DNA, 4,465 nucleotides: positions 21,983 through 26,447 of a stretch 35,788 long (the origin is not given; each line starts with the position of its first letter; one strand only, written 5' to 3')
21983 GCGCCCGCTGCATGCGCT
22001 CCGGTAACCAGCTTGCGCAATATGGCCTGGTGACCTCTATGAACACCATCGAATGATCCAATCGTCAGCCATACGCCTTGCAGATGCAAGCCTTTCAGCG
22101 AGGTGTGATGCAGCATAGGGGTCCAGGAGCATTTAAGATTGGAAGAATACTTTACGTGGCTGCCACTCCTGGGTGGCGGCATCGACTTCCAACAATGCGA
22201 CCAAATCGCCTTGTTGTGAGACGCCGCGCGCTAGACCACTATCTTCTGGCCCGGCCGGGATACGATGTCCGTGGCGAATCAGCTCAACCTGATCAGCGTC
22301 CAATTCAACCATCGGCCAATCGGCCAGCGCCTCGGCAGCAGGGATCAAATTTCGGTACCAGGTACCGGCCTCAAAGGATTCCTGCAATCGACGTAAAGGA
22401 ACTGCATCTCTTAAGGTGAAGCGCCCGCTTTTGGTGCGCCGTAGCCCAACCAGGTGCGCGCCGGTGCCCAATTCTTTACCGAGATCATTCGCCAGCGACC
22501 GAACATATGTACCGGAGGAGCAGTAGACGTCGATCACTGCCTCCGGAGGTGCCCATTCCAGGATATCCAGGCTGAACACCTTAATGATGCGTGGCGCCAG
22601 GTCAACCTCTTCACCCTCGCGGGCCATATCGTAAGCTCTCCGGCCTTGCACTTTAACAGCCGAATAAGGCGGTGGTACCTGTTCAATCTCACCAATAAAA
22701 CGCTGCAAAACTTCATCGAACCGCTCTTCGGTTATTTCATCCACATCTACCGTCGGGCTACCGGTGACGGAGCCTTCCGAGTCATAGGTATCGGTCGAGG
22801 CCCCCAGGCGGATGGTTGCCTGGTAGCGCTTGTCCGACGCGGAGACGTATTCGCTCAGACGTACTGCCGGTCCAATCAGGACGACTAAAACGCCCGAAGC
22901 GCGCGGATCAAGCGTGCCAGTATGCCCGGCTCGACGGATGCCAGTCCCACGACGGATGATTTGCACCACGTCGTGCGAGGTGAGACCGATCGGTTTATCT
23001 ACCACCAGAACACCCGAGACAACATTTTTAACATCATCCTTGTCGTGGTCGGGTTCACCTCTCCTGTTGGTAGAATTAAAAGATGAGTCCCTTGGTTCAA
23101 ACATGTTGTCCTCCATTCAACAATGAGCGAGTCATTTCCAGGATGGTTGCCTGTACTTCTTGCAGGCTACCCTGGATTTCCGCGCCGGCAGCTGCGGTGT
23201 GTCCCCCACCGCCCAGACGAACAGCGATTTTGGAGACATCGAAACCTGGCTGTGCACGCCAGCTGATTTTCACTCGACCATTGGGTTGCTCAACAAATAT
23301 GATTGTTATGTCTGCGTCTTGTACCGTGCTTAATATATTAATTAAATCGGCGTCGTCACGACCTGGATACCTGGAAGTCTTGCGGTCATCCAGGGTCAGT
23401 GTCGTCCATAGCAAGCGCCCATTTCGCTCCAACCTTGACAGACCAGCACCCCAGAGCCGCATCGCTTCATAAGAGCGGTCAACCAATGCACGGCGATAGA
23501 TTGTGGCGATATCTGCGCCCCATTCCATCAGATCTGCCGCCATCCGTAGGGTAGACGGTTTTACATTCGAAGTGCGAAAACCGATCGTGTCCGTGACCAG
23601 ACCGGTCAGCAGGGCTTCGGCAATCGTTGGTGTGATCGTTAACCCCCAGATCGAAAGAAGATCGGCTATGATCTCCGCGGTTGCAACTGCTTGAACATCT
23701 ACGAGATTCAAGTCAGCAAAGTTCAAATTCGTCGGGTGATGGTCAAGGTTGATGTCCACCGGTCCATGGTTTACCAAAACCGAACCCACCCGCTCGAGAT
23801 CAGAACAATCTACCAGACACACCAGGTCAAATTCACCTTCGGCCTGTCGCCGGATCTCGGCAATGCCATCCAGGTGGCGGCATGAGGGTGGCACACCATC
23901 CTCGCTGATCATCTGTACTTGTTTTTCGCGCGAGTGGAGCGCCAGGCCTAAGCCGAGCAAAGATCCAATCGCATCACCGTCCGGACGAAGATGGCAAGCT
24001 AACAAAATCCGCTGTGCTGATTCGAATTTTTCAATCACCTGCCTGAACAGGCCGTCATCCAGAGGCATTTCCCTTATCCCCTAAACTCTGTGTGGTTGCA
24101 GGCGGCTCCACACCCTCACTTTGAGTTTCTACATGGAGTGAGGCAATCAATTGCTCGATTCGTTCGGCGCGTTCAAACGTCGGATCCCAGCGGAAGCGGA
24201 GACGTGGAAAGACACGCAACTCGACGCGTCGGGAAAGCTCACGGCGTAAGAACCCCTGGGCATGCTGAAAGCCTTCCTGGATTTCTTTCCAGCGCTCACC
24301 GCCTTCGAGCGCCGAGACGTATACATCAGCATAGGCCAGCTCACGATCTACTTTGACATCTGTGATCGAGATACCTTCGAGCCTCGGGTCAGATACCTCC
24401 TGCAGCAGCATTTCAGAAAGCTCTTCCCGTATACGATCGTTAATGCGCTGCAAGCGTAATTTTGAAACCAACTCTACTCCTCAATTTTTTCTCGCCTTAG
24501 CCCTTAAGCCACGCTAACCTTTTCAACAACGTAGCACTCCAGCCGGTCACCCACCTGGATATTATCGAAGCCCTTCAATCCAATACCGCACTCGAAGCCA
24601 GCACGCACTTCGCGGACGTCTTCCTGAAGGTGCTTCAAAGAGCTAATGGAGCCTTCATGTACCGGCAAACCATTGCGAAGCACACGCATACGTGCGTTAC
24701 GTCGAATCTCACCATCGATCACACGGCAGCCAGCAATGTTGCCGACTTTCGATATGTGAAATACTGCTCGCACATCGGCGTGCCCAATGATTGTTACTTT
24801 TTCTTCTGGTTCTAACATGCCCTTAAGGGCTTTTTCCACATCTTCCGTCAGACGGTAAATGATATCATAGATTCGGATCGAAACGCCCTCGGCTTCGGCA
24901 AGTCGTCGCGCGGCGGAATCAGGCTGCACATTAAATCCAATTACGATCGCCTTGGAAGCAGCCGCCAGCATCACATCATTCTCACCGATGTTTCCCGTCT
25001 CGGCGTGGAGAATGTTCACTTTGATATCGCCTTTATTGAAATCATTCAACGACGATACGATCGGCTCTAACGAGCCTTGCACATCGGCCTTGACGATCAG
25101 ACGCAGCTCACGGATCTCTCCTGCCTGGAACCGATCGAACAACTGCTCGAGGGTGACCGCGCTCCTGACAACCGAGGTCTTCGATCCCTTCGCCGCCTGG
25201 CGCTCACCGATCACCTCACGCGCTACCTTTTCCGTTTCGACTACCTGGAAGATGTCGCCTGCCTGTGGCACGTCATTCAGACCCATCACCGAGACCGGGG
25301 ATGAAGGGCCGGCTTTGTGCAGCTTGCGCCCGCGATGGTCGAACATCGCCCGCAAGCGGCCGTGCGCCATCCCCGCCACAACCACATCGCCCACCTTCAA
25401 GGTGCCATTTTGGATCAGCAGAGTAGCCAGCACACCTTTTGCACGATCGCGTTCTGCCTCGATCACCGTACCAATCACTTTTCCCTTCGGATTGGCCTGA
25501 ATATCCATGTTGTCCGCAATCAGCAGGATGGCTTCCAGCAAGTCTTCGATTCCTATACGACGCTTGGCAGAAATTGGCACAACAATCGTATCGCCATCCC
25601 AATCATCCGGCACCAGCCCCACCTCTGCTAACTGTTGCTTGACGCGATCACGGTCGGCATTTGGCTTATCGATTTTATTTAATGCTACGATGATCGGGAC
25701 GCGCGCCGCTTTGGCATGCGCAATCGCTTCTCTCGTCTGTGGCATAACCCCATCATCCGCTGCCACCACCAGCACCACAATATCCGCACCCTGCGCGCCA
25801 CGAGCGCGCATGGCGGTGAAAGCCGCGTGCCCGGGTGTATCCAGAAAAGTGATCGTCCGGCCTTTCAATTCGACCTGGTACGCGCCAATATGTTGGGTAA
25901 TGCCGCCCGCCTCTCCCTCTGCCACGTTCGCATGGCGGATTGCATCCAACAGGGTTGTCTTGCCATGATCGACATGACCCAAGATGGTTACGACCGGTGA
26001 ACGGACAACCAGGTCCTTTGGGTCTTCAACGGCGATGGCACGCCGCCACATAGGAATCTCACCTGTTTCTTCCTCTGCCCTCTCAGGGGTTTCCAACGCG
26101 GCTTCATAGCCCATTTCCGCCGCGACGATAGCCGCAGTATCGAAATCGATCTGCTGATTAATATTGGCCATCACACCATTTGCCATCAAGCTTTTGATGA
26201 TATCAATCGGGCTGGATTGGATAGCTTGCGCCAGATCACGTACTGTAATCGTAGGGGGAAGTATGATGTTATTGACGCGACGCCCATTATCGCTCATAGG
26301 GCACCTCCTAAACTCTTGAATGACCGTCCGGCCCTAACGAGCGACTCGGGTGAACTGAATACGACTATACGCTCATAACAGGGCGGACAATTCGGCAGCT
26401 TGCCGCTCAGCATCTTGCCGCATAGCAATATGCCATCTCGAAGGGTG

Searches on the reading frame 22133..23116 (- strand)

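Call 27: search_protein_families(library=pfam, proteins=[window:22133-23116:-], max_evalue=0.001)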
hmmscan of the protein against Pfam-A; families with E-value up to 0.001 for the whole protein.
window:22133-23116:- (327 aa): 3 families
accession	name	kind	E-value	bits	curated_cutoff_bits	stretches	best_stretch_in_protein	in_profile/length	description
PF01509.24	TruB_N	-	9.5e-54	182.3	27.3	1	55-205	1-149/149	TruB family pseudouridylate synthase (N terminal domain)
PF16198.10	TruB_C_2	-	9.9e-12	45.3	29.3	1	206-258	1-58/66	tRNA pseudouridylate synthase B C-terminal domain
PF09142.17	TruB_C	-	1.5e-06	28.2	28.7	1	267-323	1-54/56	tRNA Pseudouridine synthase II, C terminal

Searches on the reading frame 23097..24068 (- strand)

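Call 27: search_protein_families(library=pfam, proteins=[window:23097-24068:-], max_evalue=0.001)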
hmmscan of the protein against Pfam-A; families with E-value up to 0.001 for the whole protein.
window:23097-24068:- (323 aa): 2 families
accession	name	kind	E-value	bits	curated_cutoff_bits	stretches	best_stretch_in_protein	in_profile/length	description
PF01368.27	DHH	-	1.2e-13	51.9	28.1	1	20-156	1-124/125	DHH family, N-terminal domain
PF02272.25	DHHA1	-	3.6e-10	40.7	25.9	1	242-309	21-96/102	DHHA1 domain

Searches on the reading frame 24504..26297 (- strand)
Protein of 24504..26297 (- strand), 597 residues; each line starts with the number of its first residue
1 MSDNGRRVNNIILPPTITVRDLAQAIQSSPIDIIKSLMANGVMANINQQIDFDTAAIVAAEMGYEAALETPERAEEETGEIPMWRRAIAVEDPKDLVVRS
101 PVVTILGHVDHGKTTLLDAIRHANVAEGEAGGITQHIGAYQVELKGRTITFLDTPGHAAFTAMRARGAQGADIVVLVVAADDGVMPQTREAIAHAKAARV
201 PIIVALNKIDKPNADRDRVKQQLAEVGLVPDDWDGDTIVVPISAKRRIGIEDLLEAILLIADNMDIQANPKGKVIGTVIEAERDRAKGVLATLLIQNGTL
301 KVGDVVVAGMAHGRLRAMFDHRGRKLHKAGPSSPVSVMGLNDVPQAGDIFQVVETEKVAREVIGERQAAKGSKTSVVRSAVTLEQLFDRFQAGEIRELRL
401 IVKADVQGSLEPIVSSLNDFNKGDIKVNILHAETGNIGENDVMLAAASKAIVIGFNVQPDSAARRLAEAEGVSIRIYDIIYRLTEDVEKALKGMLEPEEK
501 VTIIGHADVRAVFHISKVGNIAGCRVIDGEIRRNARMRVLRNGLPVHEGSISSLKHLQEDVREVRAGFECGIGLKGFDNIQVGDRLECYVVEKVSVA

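Call 27: search_protein_families(library=pfam, proteins=[window:24504-26297:-], max_evalue=0.001)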
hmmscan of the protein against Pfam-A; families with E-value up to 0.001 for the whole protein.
window:24504-26297:- (597 aa): 8 families
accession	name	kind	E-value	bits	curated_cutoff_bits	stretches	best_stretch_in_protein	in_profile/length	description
PF00009.33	GTP_EFTU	-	1.6e-39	135.9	26.5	1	102-259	5-184/188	Elongation factor Tu GTP binding domain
PF11987.13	IF-2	-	7e-39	132.8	27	1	378-488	7-117/117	Translation-initiation factor 2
PF22042.2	EF-G_D2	-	4.8e-26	91.1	27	1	274-352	2-83/84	Elongation factor G domain 2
PF01926.29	MMR_HSR1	-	2.4e-12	47.4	21.9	1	103-208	2-113/113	50S ribosome-binding GTPase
PF04760.21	IF2_N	-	3.9e-12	46.2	25.3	1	15-65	2-53/53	Translation initiation factor IF-2, N-terminal region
PF03144.31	GTP_EFTU_D2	-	9.9e-12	45.6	30.3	1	519-586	1-72/73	Elongation factor Tu domain 2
PF02421.24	FeoB_N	-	1.3e-06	28.5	27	1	103-257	3-156/156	Ferrous iron transport protein B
PF00025.27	Arf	-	5.8e-06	26.3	22.3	1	103-256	17-169/174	ADP-ribosylation factor family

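Call 63: find_related_loci(query=window:24507-26297:-, collection=genome_contigs, flank=1000)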
Query window:24507-26297:- (597 aa) in genome_contigs; peptide patterns used: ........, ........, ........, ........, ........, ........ (x = any residue, [..] = any of these).
600 stretches matched a pattern (row limit reached: there are more); 599 encode a relative of the query (tblastn E <= 1e-3); the best 80 are kept; 80 distinct loci.
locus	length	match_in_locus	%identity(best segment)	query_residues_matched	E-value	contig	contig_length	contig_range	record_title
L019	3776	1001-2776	71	1-593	0e+0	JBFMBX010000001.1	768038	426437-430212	MAG: Chloroflexota bacterium isolate MAG175 MAG175_1, whole genome shotgun sequence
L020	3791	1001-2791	68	1-597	0e+0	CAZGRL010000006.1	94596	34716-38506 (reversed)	MAG TPA_asm: uncultured Anaerolineaceae bacterium isolate binchicken_co34_481 genome assembly, contig: NODE_215_length_9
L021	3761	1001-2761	66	10-595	0e+0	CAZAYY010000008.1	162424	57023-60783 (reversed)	MAG TPA_asm: uncultured Anaerolineales bacterium isolate SRP319275_co4_117 genome assembly, contig: NODE_43_length_16242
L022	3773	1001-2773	66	1-594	0e+0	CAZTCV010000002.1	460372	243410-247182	MAG TPA_asm: uncultured Pelolinea sp. isolate SRP241326_co4_229 genome assembly, contig: NODE_5_length_460372_cov_95.192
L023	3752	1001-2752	67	10-593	0e+0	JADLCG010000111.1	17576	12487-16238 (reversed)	MAG: Anaerolineales bacterium isolate SJ217 c_000000297533, whole genome shotgun sequence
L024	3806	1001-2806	64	1-596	0e+0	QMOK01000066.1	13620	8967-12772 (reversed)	MAG: Chloroflexota bacterium isolate B10_G9 B10_Guay9_scaffold_04336, whole genome shotgun sequence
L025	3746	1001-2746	66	11-592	0e+0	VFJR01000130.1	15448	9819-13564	MAG: Anaerolineaceae bacterium isolate Bin_61_36 c_000000807368, whole genome shotgun sequence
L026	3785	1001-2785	59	4-595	0e+0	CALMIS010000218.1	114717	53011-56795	MAG TPA_asm: uncultured Chloroflexi bacterium isolate SRR2107183_bin.79_CONCOCT_v1.1_MAG genome assembly, contig: ERZ794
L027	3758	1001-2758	59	11-594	0e+0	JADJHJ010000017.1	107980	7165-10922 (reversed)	MAG: Candidatus Promineofilum glycogenicum isolate Ega_BAT3C.159 tig00009481-10-1075930, whole genome shotgun sequence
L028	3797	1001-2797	57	1-595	0e+0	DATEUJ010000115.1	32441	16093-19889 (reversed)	MAG TPA_asm: Anaerolineae bacterium isolate SMAG_U8338 k141_1277419, whole genome shotgun sequence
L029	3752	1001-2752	58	13-594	0e+0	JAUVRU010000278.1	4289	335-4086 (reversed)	MAG: Anaerolineae bacterium isolate CSMAG_722 CSMAG_722_k127_933648_length_4289_cov_11.0000, whole genome shotgun sequen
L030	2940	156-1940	64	1-596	0e+0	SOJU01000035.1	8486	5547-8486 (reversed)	MAG: Anaerolineales bacterium isolate E44_bin32 NODE_4038_length_8486_cov_15.631123, whole genome shotgun sequence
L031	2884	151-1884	54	9-594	0e+0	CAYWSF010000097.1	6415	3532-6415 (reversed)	MAG TPA_asm: uncultured Desulfosporosinus sp. isolate SRP192927_co5_228 genome assembly, contig: NODE_24759_length_6415_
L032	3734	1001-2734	53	9-594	0e+0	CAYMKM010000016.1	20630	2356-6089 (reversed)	MAG TPA_asm: uncultured Clostridia bacterium isolate binchicken_co139_800 genome assembly, contig: NODE_4808_length_2063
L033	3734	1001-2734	54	10-594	0e+0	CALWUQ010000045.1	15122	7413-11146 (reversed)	MAG: uncultured Agathobaculum sp. isolate BRZ_DD__bin74 genome assembly, contig: BRZ_DD__NODE_3129_length_15122_cov_4.74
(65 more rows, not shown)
